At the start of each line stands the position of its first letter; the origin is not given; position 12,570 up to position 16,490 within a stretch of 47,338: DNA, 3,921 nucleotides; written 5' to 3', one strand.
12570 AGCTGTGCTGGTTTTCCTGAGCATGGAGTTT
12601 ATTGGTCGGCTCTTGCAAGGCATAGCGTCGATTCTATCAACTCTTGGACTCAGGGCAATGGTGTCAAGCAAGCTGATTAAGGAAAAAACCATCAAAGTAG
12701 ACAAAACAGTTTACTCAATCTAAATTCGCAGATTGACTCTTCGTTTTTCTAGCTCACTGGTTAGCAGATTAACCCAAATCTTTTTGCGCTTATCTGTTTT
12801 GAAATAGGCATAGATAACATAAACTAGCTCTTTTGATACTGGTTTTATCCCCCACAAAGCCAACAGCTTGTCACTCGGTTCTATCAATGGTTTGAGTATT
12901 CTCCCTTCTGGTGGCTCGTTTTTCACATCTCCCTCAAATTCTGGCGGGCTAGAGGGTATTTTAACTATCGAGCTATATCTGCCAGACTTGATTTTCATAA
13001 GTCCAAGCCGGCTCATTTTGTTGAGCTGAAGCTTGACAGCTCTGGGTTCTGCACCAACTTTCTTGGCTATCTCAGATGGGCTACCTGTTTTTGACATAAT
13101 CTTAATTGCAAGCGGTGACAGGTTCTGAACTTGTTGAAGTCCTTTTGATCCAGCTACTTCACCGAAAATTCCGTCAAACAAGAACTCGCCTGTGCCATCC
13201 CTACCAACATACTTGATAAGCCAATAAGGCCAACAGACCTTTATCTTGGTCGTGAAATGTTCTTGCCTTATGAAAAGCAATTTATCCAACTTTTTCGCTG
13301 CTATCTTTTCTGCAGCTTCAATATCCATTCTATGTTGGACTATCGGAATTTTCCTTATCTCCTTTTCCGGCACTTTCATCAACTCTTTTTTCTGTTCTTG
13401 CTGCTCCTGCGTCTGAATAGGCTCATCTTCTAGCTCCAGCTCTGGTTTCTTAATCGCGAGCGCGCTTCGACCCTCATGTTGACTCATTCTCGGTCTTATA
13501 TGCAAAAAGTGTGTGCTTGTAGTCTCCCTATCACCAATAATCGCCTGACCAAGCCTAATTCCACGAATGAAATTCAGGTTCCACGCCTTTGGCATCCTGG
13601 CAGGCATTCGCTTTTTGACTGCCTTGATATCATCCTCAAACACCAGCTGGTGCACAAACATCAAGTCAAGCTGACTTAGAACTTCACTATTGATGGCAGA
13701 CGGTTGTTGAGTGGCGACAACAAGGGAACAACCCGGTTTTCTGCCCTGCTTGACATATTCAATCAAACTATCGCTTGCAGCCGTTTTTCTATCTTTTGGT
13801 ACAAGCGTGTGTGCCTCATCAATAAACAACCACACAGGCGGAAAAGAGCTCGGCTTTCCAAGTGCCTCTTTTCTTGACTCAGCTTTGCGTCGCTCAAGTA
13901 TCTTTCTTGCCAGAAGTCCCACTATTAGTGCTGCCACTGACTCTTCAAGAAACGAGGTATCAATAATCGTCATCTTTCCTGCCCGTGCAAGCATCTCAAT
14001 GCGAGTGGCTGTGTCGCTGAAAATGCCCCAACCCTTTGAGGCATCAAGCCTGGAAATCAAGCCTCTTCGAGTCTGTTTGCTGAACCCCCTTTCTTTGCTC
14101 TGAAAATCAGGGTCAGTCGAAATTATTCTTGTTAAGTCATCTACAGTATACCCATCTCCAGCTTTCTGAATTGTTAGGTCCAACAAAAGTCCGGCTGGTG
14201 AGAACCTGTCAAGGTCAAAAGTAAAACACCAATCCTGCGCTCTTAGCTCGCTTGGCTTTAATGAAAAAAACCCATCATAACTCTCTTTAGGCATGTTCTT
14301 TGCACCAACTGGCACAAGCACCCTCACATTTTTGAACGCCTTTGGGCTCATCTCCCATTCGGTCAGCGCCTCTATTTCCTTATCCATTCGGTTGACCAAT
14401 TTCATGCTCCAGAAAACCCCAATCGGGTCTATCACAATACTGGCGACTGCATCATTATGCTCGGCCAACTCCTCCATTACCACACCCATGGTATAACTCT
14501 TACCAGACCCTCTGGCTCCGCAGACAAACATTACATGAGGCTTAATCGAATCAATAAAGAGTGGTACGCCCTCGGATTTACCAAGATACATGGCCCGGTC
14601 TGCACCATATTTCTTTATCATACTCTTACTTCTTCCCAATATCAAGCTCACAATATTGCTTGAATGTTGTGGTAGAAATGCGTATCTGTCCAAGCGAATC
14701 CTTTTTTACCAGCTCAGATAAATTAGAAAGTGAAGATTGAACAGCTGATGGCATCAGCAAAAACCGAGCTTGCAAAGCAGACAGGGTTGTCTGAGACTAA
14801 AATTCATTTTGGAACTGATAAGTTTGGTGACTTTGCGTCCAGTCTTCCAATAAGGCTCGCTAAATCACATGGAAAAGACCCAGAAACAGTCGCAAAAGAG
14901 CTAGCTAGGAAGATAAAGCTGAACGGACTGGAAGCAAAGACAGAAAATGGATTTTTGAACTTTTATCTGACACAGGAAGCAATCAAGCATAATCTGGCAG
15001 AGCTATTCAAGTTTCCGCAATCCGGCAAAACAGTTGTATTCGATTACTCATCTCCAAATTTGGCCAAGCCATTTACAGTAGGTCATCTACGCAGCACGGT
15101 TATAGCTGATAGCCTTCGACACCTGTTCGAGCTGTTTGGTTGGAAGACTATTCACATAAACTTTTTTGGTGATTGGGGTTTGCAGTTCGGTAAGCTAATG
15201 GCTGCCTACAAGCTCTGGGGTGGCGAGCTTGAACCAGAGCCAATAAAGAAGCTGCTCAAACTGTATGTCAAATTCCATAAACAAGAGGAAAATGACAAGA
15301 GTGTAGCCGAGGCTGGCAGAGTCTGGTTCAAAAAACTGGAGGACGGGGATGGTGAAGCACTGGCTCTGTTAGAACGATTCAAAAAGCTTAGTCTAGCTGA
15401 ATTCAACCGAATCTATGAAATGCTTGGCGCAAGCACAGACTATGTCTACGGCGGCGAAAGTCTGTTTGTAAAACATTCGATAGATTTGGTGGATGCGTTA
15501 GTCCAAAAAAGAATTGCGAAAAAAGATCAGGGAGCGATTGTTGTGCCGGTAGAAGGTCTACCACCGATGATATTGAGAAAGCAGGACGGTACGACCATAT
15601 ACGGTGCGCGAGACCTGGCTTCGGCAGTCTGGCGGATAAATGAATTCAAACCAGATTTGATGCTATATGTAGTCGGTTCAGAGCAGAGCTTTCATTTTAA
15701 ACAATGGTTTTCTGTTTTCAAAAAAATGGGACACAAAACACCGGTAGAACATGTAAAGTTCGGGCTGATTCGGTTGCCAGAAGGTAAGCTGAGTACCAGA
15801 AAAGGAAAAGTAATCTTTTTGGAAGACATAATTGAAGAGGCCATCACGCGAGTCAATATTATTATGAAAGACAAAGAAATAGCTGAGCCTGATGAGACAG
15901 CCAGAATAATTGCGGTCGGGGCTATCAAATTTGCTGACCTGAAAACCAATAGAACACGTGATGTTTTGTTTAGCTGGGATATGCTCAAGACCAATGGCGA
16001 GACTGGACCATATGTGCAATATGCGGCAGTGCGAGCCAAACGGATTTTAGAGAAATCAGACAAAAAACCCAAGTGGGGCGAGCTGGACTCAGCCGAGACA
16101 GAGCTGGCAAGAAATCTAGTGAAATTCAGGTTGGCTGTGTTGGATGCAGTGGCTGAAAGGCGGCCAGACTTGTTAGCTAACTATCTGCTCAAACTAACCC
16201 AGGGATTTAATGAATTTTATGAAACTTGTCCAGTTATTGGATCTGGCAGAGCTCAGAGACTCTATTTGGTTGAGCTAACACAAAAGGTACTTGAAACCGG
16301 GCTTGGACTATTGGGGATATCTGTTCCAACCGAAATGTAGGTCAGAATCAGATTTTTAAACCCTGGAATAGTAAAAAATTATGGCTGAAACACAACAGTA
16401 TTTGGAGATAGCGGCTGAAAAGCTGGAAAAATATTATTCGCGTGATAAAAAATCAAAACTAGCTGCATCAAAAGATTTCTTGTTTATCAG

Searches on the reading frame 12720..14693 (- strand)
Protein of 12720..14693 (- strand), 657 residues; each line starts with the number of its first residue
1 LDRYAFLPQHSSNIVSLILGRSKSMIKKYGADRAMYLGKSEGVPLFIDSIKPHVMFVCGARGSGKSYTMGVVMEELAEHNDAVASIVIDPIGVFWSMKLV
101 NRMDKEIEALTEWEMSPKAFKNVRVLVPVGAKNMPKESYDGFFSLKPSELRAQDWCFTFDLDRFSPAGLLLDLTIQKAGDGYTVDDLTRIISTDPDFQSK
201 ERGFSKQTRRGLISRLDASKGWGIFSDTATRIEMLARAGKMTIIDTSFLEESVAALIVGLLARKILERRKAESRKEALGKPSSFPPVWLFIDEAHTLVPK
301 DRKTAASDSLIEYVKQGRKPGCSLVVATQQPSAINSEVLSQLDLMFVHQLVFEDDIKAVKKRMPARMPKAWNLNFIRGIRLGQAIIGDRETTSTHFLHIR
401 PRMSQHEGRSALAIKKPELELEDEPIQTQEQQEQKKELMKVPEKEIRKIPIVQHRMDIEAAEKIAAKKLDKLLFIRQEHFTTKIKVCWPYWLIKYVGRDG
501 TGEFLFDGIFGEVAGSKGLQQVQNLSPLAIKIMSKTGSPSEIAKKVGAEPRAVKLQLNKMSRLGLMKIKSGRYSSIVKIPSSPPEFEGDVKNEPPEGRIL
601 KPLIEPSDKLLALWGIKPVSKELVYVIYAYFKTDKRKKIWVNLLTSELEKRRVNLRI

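Call 33: search_protein_families(library=pfam, proteins=[window:12720-14693:-], max_evalue=0.001)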
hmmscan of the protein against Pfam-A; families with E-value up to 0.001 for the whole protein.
window:12720-14693:- (657 aa): 4 families
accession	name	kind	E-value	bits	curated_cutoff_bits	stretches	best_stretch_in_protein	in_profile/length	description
PF01935.23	DUF87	-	1.7e-11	45.1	23.2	1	40-265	9-220/220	Helicase HerA, central domain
PF05872.18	HerA_C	-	7.7e-06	25.3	22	1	285-387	257-362/502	Helicase HerA-like C-terminal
PF00004.35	AAA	-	5.1e-05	24.2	21.2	0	248-344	26-125/131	ATPase family associated with various cellular activities (AAA)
PF05707.18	Zot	-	0.001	19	20.3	0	288-340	84-137/197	Zonular occludens toxin (Zot)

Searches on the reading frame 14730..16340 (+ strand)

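Call 33: search_protein_families(library=pfam, proteins=[window:14730-16340:+], max_evalue=0.001)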
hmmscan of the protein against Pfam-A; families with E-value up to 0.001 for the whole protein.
window:14730-16340:+ (536 aa): 3 families
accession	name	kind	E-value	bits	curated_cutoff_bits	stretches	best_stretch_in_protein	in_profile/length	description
PF00750.26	tRNA-synt_1d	-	1.5e-75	254.8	23.3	1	98-416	18-349/349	tRNA synthetases class I (R), catalytic domain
PF05746.21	DALR_1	-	2.9e-25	89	22.3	1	429-536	1-117/117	DALR anticodon binding domain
PF03485.21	Arg_tRNA_synt_N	-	1.6e-09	38.7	21.5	1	18-80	19-85/85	Arginyl tRNA synthetase N terminal domain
